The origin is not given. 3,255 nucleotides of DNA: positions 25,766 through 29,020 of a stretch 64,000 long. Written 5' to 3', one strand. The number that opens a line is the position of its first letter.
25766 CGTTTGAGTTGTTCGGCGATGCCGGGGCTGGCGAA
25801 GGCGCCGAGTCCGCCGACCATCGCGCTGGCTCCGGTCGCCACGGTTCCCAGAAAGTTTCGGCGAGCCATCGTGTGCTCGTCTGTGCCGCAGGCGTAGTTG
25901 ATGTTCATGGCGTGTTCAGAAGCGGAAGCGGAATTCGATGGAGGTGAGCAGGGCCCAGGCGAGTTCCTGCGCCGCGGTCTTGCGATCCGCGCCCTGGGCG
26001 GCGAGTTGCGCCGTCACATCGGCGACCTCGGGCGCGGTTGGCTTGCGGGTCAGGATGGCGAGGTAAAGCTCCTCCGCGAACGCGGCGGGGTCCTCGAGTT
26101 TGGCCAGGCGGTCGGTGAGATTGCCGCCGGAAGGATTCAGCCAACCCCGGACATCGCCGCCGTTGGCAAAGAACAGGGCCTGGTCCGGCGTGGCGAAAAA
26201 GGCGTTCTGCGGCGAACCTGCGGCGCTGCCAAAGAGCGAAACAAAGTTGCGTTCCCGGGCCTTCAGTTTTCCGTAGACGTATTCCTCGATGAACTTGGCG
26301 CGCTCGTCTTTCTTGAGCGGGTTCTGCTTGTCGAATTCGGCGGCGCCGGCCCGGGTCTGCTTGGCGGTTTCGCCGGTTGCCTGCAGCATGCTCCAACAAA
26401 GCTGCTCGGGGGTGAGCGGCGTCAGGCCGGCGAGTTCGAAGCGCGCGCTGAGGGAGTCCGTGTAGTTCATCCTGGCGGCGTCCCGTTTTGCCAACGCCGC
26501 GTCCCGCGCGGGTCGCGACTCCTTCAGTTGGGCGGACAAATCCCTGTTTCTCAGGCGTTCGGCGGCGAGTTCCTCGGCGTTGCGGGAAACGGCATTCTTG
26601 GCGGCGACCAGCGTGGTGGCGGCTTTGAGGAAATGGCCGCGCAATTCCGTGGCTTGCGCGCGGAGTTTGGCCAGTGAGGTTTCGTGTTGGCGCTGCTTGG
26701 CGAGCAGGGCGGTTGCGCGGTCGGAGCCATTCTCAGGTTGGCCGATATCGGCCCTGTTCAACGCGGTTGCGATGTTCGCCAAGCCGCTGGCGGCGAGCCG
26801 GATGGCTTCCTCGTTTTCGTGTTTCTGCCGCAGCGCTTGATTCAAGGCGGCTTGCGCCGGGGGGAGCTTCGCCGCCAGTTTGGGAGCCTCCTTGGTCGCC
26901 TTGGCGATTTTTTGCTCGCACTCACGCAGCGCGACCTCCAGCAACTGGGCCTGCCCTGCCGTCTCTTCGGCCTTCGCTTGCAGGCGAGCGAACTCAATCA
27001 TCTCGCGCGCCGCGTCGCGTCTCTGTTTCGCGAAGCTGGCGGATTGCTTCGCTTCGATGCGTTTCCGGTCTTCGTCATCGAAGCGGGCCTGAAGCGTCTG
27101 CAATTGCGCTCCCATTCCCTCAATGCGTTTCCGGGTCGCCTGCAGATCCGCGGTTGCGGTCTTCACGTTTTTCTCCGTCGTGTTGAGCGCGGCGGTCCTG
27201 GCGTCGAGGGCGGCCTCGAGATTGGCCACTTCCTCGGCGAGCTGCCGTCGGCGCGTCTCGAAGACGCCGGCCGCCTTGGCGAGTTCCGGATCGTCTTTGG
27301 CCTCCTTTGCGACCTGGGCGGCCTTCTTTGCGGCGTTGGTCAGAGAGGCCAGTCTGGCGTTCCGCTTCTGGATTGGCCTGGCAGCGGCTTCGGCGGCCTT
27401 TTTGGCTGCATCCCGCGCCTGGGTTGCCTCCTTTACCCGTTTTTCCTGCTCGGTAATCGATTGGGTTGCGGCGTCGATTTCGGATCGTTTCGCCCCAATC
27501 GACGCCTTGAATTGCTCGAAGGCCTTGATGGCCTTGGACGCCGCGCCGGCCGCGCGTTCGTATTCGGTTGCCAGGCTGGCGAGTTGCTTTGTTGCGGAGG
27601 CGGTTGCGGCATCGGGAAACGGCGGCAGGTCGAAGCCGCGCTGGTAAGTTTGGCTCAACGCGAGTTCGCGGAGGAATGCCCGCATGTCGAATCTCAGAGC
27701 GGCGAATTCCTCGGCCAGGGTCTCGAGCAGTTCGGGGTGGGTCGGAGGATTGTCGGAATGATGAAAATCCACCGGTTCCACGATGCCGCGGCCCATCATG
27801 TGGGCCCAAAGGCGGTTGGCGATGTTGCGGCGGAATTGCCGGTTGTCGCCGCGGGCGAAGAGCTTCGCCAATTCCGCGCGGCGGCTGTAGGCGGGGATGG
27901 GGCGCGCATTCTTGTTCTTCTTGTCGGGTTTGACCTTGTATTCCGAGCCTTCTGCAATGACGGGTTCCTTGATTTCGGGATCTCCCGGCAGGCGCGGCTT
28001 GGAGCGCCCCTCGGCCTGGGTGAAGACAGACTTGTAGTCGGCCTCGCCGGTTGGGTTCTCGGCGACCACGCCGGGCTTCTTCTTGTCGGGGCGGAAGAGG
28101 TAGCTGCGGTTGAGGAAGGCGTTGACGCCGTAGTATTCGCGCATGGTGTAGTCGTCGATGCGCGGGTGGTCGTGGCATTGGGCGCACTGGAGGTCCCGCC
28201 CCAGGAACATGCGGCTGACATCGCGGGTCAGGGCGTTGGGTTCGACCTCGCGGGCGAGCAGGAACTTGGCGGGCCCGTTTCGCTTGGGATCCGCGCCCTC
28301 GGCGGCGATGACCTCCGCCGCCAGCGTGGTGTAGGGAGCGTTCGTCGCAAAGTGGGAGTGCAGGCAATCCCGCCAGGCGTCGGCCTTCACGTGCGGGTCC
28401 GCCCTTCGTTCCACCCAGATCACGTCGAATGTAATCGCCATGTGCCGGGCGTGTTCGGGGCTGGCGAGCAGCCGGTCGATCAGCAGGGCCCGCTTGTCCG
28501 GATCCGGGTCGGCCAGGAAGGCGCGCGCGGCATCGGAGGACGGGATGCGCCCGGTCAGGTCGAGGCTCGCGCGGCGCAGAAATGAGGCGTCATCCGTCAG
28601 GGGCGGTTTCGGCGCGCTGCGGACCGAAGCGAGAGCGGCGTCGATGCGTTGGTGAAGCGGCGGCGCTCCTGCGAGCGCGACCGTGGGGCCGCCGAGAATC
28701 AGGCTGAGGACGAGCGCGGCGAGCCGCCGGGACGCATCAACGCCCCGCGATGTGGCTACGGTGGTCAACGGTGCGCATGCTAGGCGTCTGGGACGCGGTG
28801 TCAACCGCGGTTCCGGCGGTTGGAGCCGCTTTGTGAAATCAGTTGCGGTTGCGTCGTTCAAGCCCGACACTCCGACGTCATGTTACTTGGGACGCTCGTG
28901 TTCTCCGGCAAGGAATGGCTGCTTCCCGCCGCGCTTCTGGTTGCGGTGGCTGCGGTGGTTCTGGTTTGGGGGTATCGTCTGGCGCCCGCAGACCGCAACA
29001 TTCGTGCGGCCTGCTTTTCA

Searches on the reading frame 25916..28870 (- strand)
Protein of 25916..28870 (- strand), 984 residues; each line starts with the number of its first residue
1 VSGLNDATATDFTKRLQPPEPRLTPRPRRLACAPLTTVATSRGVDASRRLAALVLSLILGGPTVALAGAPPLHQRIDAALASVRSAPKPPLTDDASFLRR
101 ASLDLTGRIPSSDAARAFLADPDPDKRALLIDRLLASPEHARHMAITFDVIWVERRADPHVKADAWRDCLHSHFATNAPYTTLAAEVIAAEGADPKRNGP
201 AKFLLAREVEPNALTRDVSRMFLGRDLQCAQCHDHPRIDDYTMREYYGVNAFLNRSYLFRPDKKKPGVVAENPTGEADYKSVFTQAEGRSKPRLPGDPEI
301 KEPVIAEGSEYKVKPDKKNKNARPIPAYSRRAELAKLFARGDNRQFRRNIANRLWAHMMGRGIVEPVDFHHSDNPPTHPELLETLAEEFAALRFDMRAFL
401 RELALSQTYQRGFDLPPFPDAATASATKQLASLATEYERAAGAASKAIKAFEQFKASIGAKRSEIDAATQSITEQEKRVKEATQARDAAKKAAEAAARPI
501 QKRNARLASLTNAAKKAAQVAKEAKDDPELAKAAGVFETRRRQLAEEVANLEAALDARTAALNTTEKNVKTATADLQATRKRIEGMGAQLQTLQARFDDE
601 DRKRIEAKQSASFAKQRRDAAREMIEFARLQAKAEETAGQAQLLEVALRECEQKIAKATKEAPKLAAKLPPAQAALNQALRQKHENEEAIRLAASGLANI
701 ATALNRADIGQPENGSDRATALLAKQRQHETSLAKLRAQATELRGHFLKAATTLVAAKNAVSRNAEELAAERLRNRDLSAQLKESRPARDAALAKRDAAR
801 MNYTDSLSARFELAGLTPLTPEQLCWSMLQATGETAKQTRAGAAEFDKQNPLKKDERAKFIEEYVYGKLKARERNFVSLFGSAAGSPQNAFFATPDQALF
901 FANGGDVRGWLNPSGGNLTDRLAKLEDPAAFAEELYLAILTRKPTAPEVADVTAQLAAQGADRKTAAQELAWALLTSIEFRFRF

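Call 84: search_protein_families(library=pfam, proteins=[window:25916-28870:-], max_evalue=0.0001)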
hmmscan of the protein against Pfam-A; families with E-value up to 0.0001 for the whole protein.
window:25916-28870:- (984 aa): 2 families
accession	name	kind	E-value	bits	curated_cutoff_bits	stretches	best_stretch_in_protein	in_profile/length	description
PF07583.16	PSCyt2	-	1.5e-34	120.2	29.8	1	74-255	4-206/209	Protein of unknown function (DUF1549)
PF07587.16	PSD1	-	1.2e-26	94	28.5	1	330-414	1-86/244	Protein of unknown function (DUF1553)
